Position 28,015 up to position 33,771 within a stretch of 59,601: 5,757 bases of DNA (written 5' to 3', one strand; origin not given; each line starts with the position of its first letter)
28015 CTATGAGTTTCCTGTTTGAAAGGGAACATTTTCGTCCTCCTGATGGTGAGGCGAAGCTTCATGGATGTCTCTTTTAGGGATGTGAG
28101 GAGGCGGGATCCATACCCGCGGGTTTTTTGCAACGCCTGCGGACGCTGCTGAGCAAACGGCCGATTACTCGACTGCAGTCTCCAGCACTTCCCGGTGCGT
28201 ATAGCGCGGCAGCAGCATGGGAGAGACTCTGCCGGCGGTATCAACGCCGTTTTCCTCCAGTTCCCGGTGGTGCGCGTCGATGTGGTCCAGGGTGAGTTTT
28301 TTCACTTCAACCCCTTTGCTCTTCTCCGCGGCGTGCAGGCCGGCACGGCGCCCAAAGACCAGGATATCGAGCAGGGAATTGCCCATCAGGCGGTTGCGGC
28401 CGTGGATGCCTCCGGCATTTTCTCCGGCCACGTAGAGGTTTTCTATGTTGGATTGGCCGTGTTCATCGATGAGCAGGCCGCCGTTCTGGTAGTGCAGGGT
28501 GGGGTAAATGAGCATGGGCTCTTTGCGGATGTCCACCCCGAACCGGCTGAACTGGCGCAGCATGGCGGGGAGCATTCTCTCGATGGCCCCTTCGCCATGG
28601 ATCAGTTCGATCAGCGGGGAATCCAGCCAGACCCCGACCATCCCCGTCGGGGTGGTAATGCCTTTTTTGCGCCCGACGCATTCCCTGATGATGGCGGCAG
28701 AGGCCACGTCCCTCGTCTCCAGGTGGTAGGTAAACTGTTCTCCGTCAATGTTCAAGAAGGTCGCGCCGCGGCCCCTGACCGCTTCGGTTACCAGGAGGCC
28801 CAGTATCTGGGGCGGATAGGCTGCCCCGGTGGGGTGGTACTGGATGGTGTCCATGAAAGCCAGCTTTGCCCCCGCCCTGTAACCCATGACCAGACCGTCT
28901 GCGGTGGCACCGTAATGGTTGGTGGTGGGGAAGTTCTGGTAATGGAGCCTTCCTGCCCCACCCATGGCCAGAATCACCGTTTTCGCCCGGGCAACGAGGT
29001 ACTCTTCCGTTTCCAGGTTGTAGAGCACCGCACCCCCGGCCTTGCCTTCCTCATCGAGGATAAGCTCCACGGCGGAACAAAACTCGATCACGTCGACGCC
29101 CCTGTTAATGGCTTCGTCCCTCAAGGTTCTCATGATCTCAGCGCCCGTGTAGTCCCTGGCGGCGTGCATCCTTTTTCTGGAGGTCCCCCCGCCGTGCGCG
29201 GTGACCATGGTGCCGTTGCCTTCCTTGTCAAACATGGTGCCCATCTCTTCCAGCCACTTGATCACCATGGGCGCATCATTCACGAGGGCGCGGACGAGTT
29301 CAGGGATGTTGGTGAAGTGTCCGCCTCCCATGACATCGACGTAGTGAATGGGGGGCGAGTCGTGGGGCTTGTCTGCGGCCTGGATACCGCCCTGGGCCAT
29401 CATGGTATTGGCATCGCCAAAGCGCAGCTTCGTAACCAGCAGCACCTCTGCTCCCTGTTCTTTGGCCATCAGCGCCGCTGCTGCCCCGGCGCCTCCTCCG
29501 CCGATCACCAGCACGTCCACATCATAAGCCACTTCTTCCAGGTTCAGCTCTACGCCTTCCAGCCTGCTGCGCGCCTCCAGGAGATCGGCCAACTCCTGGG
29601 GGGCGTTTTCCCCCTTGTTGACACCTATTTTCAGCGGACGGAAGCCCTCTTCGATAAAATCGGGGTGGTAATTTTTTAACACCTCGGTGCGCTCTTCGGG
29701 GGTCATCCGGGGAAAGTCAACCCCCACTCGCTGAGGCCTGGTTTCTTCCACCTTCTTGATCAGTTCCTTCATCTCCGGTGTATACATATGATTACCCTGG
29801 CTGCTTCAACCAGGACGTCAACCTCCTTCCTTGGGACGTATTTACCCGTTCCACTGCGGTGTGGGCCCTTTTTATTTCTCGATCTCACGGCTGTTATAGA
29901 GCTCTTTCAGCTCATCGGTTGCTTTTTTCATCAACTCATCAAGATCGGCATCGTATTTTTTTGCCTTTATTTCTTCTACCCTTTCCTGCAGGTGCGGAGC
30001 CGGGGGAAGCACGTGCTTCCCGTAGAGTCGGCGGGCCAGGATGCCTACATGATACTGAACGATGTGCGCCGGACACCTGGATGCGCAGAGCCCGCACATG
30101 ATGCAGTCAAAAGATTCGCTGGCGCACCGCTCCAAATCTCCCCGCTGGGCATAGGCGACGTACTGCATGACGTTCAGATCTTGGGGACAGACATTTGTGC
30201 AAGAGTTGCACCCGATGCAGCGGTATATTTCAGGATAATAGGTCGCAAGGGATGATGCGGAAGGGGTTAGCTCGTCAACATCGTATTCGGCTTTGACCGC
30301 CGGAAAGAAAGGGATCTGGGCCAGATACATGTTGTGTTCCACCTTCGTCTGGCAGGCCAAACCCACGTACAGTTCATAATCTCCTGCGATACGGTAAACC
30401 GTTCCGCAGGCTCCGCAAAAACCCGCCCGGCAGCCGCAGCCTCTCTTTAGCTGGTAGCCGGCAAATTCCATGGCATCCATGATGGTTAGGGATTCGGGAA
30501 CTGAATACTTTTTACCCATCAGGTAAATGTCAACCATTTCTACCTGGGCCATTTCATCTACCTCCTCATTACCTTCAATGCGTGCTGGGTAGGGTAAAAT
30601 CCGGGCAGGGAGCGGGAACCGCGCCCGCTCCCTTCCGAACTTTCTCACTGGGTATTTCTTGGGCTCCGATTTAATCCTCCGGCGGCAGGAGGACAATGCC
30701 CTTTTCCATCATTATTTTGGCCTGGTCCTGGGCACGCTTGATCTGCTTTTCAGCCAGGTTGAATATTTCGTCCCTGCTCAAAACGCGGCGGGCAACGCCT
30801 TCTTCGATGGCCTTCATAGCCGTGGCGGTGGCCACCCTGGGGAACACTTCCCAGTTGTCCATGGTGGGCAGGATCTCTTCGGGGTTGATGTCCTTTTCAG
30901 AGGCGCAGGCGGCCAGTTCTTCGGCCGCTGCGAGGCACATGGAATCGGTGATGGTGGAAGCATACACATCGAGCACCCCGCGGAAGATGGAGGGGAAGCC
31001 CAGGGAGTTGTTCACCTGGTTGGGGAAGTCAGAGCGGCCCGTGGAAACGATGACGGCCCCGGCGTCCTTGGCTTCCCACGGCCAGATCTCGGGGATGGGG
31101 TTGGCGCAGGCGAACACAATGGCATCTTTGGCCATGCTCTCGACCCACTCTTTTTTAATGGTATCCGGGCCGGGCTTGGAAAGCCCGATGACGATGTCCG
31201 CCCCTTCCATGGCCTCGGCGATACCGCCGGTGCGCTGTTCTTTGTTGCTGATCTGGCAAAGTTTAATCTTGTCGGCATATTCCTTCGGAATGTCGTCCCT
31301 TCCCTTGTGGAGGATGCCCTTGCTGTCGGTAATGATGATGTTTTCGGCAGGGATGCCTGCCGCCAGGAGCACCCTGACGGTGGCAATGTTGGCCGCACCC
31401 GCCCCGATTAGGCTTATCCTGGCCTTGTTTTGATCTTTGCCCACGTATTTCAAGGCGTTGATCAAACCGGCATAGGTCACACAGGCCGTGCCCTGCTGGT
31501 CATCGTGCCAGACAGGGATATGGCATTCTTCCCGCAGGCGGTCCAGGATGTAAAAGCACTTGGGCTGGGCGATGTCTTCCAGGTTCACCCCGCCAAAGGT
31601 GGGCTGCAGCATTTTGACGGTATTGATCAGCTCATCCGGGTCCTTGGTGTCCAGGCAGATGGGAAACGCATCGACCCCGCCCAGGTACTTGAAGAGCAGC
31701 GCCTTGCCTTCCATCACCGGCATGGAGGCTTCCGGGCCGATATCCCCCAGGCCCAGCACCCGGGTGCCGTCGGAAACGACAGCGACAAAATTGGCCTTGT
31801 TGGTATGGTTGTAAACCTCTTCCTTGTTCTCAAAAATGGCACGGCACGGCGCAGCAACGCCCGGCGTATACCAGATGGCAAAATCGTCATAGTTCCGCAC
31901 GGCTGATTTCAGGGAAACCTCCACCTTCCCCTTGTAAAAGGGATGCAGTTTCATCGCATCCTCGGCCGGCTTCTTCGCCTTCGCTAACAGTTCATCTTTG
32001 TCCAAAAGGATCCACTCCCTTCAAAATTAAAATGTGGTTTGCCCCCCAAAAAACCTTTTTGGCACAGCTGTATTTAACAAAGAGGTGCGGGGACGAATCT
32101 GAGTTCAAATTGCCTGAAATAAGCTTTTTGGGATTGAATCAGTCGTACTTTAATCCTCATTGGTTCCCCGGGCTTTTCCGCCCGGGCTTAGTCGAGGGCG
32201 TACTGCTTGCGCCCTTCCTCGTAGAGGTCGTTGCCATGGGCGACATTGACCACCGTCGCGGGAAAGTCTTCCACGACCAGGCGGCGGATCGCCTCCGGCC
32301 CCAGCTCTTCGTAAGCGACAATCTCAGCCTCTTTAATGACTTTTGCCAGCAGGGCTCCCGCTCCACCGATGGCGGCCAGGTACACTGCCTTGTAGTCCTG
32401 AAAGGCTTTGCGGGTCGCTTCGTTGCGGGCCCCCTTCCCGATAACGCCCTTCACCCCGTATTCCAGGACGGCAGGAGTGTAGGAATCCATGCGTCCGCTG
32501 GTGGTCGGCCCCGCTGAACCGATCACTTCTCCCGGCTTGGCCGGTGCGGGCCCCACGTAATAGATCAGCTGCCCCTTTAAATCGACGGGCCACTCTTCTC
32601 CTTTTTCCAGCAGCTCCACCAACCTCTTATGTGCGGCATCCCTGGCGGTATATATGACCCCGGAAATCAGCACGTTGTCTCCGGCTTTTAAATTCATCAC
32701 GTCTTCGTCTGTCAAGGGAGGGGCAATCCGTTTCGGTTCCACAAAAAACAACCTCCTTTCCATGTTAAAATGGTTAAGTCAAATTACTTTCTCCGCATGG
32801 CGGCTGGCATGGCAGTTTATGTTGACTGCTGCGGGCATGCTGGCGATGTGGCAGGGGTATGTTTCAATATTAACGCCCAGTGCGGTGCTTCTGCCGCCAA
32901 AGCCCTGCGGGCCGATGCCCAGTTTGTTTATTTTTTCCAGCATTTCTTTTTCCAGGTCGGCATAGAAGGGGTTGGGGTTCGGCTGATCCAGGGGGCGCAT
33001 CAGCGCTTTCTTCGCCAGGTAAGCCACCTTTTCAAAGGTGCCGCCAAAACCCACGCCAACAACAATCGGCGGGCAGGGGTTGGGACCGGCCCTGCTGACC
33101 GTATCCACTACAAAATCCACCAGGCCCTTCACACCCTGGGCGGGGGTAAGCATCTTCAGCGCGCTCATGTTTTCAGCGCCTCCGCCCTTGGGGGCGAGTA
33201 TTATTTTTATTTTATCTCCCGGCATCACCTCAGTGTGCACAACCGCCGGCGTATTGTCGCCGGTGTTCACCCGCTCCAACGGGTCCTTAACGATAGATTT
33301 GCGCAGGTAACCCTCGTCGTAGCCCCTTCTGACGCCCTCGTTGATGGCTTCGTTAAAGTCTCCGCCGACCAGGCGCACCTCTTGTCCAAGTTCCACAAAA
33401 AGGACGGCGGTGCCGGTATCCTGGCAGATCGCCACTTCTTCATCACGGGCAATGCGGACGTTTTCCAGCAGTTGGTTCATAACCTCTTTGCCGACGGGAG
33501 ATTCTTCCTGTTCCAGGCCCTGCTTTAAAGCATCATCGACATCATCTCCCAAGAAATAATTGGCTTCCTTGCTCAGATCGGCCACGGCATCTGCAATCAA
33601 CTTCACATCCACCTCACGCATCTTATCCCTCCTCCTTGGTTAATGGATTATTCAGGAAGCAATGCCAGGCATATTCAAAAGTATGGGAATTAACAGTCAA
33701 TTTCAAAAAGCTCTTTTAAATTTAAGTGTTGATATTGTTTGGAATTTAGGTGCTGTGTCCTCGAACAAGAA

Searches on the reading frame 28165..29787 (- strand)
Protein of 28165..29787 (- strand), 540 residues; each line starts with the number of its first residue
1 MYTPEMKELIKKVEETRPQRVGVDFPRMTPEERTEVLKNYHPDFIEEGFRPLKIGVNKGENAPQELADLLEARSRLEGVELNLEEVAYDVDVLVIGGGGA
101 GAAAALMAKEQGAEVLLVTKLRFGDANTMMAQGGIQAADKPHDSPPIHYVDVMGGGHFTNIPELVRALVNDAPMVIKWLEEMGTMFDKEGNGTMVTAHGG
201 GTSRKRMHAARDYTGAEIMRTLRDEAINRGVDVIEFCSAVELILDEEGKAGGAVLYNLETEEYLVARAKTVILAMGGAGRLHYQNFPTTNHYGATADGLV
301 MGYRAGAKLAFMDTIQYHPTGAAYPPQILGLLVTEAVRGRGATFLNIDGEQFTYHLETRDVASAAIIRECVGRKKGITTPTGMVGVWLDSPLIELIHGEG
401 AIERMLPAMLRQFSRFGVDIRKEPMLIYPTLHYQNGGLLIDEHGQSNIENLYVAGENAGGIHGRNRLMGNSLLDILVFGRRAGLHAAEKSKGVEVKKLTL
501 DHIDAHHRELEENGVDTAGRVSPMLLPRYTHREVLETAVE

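Call 42: search_protein_families(library=pfam, proteins=[window:28165-29787:-], max_evalue=0.00001)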
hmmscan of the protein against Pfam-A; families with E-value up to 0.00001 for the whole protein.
window:28165-29787:- (540 aa): 5 families
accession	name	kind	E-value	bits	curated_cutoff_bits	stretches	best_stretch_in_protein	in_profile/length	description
PF00890.30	FAD_binding_2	-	7.2e-72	243.3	20.4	1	91-472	1-414/414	FAD binding domain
PF01266.30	DAO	-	8.8e-12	45.6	27.9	1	91-207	1-102/353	FAD dependent oxidoreductase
PF07992.20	Pyr_redox_2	-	9.3e-10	38.8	26.1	0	91-163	2-58/291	Pyridine nucleotide-disulphide oxidoreductase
PF12831.13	FAD_oxidored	-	1.4e-06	28.3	27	1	91-121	1-31/416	FAD dependent oxidoreductase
PF03486.20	HI0933_like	-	3.6e-06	27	50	0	91-279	2-166/244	HI0933-like protein Rossmann domain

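Call 74: find_encoding_contigs(protein=window:28165-29787:-, flank=3000, max_places=8)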
Protein window:28165-29787:- (540 aa): 1 contig read that carries it; 1 place shown.
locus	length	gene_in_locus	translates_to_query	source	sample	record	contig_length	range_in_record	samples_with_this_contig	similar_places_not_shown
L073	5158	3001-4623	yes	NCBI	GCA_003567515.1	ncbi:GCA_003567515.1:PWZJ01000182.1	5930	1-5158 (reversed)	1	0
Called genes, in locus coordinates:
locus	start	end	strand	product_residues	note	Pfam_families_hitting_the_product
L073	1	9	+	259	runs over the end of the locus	?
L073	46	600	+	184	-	PF05683:Fumerase_C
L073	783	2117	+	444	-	PF00390:malic, PF03949:Malic_M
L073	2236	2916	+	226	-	PF13534:Fer4_17 (faint), PF00037:Fer4 (faint), PF13237:Fer4_10, PF12838:Fer4_7, PF13183:Fer4_8 (weak), PF13187:Fer4_9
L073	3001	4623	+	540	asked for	PF00890:FAD_binding_2, PF01266:DAO, PF03486:HI0933_like (faint), PF07992:Pyr_redox_2 (faint), PF12831:FAD_oxidored (weak)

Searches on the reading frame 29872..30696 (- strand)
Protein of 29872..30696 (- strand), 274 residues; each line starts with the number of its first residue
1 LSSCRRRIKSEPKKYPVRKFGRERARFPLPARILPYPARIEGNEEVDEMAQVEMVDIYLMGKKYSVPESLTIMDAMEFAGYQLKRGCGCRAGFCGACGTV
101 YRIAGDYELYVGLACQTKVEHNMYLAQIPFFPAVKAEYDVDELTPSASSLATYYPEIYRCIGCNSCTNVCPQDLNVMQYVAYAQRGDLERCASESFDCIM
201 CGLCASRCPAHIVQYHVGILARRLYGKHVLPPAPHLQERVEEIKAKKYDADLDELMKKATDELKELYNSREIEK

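Call 95: search_protein_families(library=pfam, proteins=[window:29872-30696:-], max_evalue=0.0001)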
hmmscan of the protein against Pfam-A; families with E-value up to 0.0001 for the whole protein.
window:29872-30696:- (274 aa): 6 families
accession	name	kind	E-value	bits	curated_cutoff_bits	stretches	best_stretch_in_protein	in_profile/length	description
PF12838.12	Fer4_7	-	2.1e-08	34.9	27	1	159-211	1-51/52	4Fe-4S dicluster domain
PF13187.11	Fer4_9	-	2.9e-08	34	27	1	159-211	1-50/52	4Fe-4S dicluster domain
PF13183.11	Fer4_8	-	7.7e-08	33.2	27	1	157-212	2-68/68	4Fe-4S dicluster domain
PF13237.11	Fer4_10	-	9.3e-08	32.3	25.5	1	159-209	8-53/53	4Fe-4S dicluster domain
PF13534.11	Fer4_17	-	5.1e-06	27.4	22.2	0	177-212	26-60/61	4Fe-4S dicluster domain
PF00037.32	Fer4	-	6.8e-06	26.1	21.1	0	159-173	7-21/24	4Fe-4S binding domain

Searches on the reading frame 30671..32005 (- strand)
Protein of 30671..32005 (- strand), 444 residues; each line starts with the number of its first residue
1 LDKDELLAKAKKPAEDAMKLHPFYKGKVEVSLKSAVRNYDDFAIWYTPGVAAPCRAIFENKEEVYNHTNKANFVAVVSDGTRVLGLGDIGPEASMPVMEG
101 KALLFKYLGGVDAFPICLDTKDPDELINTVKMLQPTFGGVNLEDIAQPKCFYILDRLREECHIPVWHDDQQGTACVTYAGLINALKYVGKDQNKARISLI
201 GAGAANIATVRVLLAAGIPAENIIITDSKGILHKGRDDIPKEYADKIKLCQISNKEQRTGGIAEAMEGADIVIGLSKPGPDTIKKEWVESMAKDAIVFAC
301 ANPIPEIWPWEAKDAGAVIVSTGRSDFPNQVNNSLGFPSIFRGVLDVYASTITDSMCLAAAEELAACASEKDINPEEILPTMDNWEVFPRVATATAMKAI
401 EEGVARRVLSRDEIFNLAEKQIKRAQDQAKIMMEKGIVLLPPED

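Call 42: search_protein_families(library=pfam, proteins=[window:30671-32005:-], max_evalue=0.00001)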
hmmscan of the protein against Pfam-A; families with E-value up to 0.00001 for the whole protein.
window:30671-32005:- (444 aa): 2 families
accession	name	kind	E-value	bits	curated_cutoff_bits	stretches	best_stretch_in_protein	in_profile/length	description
PF00390.24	malic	-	9.5e-32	110.7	23.1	1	26-158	2-182/182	Malic enzyme, N-terminal domain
PF03949.21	Malic_M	-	3.6e-22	79.3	23.5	1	171-396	2-254/258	Malic enzyme, NAD binding domain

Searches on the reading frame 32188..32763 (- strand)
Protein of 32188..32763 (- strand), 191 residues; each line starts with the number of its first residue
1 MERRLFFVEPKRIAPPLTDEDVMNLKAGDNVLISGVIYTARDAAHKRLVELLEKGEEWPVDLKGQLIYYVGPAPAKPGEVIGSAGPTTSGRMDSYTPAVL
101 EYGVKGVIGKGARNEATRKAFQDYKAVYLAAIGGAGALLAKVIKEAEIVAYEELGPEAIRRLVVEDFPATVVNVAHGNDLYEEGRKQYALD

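Call 95: search_protein_families(library=pfam, proteins=[window:32188-32763:-], max_evalue=0.0001)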
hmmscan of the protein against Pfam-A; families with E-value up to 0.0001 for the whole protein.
window:32188-32763:- (191 aa): 1 family
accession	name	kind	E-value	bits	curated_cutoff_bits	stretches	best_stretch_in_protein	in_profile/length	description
PF05683.17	Fumerase_C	-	7.4e-60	202.2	22.2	1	16-183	34-204/205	Fumarase C-terminus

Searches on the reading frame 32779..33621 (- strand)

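Call 95: search_protein_families(library=pfam, proteins=[window:32779-33621:-], max_evalue=0.0001)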
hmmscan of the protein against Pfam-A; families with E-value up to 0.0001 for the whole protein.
window:32779-33621:- (280 aa): 1 family
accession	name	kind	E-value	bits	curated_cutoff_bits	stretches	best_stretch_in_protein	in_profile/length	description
PF05681.19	Fumerase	-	4.7e-120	400.4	25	1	11-277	2-268/270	Fumarate hydratase (Fumerase)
